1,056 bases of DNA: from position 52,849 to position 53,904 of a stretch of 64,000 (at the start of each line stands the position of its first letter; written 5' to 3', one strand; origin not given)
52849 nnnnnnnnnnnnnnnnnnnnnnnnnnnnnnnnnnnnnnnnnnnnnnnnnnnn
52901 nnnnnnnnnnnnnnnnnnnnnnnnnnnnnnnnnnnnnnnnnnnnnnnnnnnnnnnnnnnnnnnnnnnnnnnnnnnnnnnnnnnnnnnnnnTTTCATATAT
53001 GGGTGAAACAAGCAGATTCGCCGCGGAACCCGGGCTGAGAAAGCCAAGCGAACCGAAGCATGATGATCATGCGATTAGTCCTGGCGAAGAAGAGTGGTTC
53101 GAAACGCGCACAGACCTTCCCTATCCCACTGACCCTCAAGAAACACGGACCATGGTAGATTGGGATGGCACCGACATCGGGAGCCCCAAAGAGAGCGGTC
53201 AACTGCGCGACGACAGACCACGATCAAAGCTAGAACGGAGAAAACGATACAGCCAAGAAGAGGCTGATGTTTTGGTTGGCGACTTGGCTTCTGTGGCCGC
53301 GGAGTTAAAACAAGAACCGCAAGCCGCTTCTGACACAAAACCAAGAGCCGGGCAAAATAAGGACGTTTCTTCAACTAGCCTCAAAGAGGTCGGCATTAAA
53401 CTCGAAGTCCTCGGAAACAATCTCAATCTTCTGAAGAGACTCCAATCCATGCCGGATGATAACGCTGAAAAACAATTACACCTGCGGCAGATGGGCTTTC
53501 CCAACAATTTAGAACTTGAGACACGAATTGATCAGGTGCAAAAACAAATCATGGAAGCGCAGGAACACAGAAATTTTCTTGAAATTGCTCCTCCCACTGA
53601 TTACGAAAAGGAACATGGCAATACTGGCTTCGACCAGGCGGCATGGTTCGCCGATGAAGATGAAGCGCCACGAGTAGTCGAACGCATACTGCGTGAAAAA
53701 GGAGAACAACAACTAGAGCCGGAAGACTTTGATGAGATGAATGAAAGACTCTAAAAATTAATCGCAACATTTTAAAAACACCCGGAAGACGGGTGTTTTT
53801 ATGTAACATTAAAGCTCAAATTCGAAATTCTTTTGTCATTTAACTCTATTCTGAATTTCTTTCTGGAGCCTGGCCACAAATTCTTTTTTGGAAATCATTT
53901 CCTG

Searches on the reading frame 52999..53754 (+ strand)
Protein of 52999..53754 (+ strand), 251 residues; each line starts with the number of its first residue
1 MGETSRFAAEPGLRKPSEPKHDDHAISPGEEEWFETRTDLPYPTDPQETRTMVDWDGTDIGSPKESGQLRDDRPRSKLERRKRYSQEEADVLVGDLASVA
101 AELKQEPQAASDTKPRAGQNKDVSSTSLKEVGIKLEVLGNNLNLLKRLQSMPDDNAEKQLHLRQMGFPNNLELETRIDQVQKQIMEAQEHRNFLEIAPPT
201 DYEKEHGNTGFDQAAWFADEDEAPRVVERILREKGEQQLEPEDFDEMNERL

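Call 82: search_protein_families(library=pfam, proteins=[window:52999-53754:+], max_evalue=0.001)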
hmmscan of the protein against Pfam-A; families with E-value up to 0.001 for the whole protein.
window:52999-53754:+ (251 aa): 0 families
